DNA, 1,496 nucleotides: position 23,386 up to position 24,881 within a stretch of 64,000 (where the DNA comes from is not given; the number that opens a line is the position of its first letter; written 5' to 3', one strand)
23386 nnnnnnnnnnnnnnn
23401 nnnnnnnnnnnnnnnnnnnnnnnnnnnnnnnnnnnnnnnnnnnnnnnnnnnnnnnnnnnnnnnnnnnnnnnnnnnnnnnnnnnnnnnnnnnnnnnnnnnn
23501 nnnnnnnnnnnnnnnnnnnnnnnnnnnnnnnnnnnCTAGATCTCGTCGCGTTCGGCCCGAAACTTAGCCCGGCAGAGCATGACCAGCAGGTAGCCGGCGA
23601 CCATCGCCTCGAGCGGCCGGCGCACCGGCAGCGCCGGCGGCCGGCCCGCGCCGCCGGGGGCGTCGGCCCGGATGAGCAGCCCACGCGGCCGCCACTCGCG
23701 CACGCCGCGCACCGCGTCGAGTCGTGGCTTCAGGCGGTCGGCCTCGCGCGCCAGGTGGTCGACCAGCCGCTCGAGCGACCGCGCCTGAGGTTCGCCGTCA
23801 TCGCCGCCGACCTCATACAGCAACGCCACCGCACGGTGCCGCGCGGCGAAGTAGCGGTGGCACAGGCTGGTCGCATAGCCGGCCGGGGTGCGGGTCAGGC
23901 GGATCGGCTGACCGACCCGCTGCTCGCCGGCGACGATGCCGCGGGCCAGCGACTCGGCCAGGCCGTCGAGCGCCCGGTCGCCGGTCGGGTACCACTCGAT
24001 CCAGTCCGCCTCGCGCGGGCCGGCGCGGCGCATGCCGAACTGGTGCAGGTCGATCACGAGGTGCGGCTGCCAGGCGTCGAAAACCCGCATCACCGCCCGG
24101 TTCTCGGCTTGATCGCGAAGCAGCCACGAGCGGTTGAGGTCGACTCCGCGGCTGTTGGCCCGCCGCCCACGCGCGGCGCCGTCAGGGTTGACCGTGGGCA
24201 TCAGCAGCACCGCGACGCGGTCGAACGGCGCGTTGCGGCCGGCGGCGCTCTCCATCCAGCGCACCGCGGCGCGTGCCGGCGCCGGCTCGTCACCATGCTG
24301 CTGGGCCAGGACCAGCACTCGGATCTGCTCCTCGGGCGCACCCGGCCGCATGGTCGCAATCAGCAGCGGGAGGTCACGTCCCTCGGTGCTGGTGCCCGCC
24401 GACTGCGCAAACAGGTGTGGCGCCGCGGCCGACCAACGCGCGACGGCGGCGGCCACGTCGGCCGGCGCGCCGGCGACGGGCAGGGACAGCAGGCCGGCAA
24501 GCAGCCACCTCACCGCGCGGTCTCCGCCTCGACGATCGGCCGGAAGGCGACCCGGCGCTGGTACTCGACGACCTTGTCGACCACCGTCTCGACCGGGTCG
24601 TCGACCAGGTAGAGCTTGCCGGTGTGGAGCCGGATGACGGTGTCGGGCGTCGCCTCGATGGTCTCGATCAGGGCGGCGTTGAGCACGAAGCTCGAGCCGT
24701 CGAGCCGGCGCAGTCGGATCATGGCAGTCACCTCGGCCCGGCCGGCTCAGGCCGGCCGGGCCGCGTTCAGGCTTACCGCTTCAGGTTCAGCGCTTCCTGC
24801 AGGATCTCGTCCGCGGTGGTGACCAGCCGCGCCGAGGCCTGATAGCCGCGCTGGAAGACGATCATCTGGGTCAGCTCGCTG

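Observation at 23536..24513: M14 carboxypeptidase occupies the motB slot; no motB in the operon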

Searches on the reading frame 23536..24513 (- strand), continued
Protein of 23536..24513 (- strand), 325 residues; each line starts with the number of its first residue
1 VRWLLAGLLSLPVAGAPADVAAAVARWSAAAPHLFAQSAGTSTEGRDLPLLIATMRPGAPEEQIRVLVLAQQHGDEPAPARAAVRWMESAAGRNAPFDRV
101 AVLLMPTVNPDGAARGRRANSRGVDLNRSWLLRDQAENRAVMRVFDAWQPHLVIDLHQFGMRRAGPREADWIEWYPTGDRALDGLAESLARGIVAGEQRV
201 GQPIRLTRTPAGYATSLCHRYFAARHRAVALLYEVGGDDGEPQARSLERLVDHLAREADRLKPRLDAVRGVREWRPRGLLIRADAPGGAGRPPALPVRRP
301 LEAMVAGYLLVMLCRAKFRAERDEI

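Call 55: search_solved_structures(query=A5, max_evalue=1, show_alignments=1)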
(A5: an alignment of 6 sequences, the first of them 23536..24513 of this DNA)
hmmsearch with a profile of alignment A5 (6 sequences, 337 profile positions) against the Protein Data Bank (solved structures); distinct sequences matched with E-value up to 1: 31.
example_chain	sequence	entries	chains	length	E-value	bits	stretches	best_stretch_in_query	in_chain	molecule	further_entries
4a37_A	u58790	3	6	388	3.5e-13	52.4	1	44-164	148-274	METALLO-CARBOXYPEPTIDASE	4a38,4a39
3k2k_A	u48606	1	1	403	1.5e-11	47.1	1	39-163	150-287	putative carboxypeptidase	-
4b6z_A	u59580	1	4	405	1.4e-10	43.9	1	40-163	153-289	FAMILY M14 UNASSIGNED PEPTIDASE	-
5hxd_A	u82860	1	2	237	1.6e-09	40.4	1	72-149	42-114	Protein MpaA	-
4axv_A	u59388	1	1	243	1.1e-06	31.1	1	62-148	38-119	MPAA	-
3l2n_A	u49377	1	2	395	3.3e-06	29.5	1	46-140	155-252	Peptidase M14, carboxypeptidase A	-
3ieh_A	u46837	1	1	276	0.0001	24.6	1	62-137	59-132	Putative metallopeptidase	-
3b2y_A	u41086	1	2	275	0.00037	22.8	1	73-138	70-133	Metallopeptidase containing co-catalytic metalloactive site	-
8v3m_A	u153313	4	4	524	0.0012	21.1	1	103-138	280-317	Cytosolic carboxypeptidase-like protein 5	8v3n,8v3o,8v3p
8v3q_A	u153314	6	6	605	0.0013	21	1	103-138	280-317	Cytosolic carboxypeptidase-like protein 5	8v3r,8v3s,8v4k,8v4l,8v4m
3mn8_A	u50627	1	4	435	0.0032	19.7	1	40-139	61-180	LP15968p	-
2qvp_A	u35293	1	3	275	0.0042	19.3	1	61-136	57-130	Uncharacterized protein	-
2nsm_A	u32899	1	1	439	0.016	17.4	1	43-136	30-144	Carboxypeptidase N catalytic chain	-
1uwy_A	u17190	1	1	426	0.035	16.3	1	38-149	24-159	CARBOXYPEPTIDASE M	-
7eqx_C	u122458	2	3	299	0.086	15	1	27-118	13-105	Carboxypeptidase B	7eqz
4wcm_A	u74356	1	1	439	0.91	11.6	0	37-114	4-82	Conserved hypothetical secreted protein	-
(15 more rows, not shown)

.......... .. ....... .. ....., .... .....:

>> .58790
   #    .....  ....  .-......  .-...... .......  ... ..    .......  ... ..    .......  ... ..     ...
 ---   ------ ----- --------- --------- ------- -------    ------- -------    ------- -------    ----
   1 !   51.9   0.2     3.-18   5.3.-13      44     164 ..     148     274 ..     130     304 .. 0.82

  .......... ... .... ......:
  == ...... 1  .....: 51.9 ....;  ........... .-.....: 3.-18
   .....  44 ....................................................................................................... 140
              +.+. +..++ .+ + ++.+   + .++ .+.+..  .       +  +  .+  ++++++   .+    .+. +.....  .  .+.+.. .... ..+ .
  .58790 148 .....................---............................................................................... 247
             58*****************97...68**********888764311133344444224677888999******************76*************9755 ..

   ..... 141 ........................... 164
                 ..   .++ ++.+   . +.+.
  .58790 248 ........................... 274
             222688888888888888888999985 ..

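Call 59: search_protein_representatives(alignment_id=A1)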
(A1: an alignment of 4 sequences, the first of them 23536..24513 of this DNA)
Query: 4 sequences, 333 profile positions. Proteins with E-value up to 0.001 (for the whole library): 7853; up to 1e-10: 1855; up to 1e-30: 76. The best 150 are listed.
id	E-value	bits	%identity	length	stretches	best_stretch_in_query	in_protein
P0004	6.3e-165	564.7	-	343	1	3-333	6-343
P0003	7.3e-159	544.8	-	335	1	1-333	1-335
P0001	1.9e-157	540.1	-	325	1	1-333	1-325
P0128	1.8e-104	366.0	-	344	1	4-331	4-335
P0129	9.0e-99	347.3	-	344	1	8-332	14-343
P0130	1.9e-94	333.0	-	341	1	9-332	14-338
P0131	7.4e-91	321.3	-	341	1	1-328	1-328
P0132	5.0e-73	262.6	-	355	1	19-309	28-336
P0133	2.8e-54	201.0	-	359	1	34-301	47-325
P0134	4.7e-51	190.4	-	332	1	41-245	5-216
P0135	1.8e-46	175.4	-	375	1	31-323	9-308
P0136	1.1e-43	166.2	-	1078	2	23-204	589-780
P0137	4.3e-40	154.4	-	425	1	25-310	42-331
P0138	1.1e-39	153.0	-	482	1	8-310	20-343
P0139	1.9e-38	149.0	-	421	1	30-244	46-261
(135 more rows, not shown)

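Call 61: find_encoding_contigs(protein=P0133, flank=6000, max_places=2)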
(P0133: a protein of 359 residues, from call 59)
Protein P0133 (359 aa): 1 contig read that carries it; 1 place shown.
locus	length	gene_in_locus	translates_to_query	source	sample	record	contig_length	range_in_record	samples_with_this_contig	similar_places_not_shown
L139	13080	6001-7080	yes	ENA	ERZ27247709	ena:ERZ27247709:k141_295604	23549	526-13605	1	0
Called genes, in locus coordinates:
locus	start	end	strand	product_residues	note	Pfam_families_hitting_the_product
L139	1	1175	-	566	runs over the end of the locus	?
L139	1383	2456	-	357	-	-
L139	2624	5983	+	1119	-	PF06439:3keto-disac_hyd (faint), PF21708:Glyco_hydro_59_C (faint)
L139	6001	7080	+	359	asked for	PF00246:Peptidase_M14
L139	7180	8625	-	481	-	PF02056:Glyco_hydro_4, PF11975:Glyco_hydro_4C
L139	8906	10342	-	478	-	PF00884:Sulfatase, PF01663:Phosphodiest (weak), PF16347:SGSH_C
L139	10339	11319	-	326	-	PF00389:2-Hacid_dh, PF02826:2-Hacid_dh_C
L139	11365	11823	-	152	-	-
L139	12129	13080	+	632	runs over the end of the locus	PF20581:DUF6785, PF20580:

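Call 62: find_encoding_contigs(protein=P0135, flank=6000, max_places=2)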
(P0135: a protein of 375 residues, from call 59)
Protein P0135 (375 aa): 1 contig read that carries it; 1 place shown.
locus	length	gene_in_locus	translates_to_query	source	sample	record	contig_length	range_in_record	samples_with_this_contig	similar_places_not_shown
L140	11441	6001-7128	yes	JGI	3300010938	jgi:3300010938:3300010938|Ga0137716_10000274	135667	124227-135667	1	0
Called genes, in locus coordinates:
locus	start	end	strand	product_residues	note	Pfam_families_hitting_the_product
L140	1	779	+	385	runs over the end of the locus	PF00226:DnaJ, PF16697:Yop-YscD_cpl, PF00498:FHA, PF16697:Yop-YscD_cpl, PF00498:FHA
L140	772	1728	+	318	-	PF00481:PP2C, PF13672:PP2C_2, PF07228:SpoIIE (faint)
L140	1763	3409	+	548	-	PF00069:Pkinase, PF07714:PK_Tyr_Ser-Thr, PF13414:TPR_11, PF13432:TPR_16, PF14559:TPR_19 (weak), PF13424:TPR_12 (weak), PF00515:TPR_1 (weak), PF07719:TPR_2 (weak), +9 more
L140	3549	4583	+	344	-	PF02388:FemAB, PF13480:Acetyltransf_6, PF02388:FemAB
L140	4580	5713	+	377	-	PF01168:Ala_racemase_N, PF00842:Ala_racemase_C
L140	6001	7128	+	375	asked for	PF00246:Peptidase_M14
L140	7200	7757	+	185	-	-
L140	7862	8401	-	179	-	PF02517:Rce1-like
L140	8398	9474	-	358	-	PF00005:ABC_tran, PF17912:OB_MalK, PF08402:TOBE_2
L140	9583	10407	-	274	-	PF00528:BPD_transp_1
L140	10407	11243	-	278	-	PF00528:BPD_transp_1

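Call 63: find_encoding_contigs(protein=P0132, flank=8000, max_places=2)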
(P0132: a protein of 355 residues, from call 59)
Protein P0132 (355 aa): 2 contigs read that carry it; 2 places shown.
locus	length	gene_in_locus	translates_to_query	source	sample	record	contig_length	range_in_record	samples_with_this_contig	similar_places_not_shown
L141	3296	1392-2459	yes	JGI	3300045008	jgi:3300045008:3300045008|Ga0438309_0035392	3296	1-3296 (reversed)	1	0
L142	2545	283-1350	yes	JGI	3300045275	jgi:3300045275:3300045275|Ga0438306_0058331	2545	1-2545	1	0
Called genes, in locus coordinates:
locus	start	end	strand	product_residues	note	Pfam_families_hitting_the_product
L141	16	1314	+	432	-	PF00460:Flg_bb_rod, PF22692:LlgE_F_G_D1 (weak), PF07559:FlgE_D2, PF06429:Flg_bbr_C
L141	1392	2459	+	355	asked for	PF00246:Peptidase_M14, PF24827:AstE_AspA_cat (faint)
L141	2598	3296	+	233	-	?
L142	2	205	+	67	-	?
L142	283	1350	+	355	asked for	PF00246:Peptidase_M14, PF24827:AstE_AspA_cat (faint)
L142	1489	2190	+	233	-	PF01618:MotA_ExbB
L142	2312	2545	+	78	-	?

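Call 64: find_encoding_contigs(protein=P0128, flank=10000, max_places=2)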
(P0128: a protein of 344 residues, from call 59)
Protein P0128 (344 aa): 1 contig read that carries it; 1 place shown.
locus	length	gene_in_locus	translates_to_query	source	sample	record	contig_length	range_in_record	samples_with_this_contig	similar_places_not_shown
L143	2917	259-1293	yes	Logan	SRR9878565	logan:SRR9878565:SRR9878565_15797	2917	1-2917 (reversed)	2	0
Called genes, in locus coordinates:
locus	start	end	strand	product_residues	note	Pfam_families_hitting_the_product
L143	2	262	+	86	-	?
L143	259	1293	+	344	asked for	PF10994:DUF2817, PF00246:Peptidase_M14, PF24827:AstE_AspA_cat (weak)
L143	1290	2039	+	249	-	-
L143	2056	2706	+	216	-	PF03748:FliL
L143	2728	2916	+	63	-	?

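Call 65: find_encoding_contigs(protein=P0131, flank=10000, max_places=2)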
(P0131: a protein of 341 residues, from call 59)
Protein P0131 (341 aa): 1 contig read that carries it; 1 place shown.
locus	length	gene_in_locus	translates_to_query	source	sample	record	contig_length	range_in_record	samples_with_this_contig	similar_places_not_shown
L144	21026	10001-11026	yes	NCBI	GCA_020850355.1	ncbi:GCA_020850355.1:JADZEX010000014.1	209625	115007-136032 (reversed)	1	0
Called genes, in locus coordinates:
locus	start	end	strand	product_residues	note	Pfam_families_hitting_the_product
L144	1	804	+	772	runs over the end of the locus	-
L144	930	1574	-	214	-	PF06439:3keto-disac_hyd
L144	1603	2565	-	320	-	-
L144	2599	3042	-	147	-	PF01220:DHquinase_II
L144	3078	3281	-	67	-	PF17653:DUF5522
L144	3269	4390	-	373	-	-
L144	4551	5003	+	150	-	PF02050:FliJ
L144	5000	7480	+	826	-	PF13406:SLT_2 (faint), PF01464:SLT, PF02120:Flg_hook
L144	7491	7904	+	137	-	PF03963:FlgD, PF13861:FLgD_tudor (weak)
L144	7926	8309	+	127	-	PF12611:Flagellar_put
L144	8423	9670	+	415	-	PF00460:Flg_bb_rod (weak), PF22692:LlgE_F_G_D1, PF07559:FlgE_D2, PF06429:Flg_bbr_C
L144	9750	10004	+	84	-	PF06289:FlbD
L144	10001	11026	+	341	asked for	PF00246:Peptidase_M14, PF10994:DUF2817 (weak), PF24827:AstE_AspA_cat (weak)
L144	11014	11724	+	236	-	-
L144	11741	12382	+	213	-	PF03748:FliL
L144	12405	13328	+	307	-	PF28396:SepQ_C (weak), PF01052:FliMN_C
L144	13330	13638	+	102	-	PF01052:FliMN_C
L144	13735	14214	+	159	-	PF04347:FliO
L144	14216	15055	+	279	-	PF00813:FliP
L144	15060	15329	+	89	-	PF01313:Bac_export_3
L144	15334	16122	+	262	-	PF01311:Bac_export_1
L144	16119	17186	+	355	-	PF01312:Bac_export_2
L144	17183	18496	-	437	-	PF01522:Polysacc_deac_1 (weak)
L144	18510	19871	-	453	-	-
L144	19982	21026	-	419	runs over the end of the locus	PF01408:GFO_IDH_MocA, PF02894:GFO_IDH_MocA_C (weak), PF22725:GFO_IDH_MocA_C3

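Call 72: find_encoding_contigs(protein=P0129, flank=10000, max_places=2)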
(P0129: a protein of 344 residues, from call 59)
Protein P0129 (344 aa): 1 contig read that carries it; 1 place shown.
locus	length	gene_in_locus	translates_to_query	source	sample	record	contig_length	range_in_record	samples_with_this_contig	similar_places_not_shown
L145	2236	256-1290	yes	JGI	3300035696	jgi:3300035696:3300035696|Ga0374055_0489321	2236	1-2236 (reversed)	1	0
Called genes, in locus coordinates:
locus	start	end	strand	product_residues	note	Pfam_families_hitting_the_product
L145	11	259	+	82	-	PF06289:FlbD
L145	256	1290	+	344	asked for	PF00246:Peptidase_M14, PF24827:AstE_AspA_cat (weak)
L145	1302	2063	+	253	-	-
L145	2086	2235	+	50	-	?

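Call 73: list_cluster_members(proteins=[P0131, P0010, P0130, P0002])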
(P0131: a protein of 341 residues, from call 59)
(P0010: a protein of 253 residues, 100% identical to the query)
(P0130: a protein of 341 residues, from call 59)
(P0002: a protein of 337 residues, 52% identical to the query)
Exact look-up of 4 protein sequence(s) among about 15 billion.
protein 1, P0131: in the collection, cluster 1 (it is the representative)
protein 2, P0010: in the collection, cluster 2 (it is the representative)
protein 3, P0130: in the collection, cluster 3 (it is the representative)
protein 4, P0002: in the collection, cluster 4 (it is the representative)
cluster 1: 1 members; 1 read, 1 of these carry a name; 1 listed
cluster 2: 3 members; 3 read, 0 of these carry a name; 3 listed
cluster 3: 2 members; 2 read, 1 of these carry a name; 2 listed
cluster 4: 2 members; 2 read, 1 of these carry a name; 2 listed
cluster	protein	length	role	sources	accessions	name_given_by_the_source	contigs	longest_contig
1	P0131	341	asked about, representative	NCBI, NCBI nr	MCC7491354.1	MAG: DUF2817 domain-containing protein [Fimbriimonadaceae bacterium] | DUF2817 domain-containing protein [Fimbriimonadaceae bacterium]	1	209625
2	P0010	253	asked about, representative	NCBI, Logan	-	-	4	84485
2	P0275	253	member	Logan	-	-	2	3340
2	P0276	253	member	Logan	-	-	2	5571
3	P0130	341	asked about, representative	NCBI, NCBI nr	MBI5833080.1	MAG: DUF2817 domain-containing protein [Armatimonadetes bacterium] | DUF2817 domain-containing protein [Armatimonadota bacterium]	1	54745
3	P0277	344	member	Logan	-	-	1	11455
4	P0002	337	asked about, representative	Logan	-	-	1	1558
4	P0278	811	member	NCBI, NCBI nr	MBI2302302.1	MAG: flagellar hook-basal body complex protein [Armatimonadetes bacterium] | flagellar hook-basal body complex protein [Armatimonadota bacterium]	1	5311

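Call 80: find_encoding_contigs(protein=P0134, flank=8000, max_places=2)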
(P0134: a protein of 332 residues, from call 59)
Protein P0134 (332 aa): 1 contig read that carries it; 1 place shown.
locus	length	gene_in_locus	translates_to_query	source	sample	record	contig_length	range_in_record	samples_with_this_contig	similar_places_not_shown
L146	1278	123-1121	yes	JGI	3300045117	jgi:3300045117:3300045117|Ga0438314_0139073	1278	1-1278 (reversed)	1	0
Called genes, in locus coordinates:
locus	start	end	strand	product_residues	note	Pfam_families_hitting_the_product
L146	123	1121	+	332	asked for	PF00246:Peptidase_M14, PF24827:AstE_AspA_cat (weak)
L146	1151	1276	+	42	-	?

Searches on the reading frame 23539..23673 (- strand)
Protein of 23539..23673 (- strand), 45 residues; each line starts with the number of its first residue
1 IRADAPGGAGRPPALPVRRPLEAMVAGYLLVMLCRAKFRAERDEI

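Call 77: search_protein_families(library=ncbifam, proteins=[window:23539-23673:-], max_evalue=10)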
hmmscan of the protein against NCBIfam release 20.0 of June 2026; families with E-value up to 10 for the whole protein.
seq(45 aa): 0 families

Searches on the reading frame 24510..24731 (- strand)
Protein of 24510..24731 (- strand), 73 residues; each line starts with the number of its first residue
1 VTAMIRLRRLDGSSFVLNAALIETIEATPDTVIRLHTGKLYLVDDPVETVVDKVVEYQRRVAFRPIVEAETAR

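Call 4: search_protein_families(library=pfam, proteins=[window:24510-24731:-], max_evalue=0.01)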
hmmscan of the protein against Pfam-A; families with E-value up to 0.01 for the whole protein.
window:24510-24731:- (73 aa): 1 family
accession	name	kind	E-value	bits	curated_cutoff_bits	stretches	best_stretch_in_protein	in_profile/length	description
PF06289.16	FlbD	-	5.4e-25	87.2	24.7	1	4-61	1-58/59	Flagellar and Swarming motility proteins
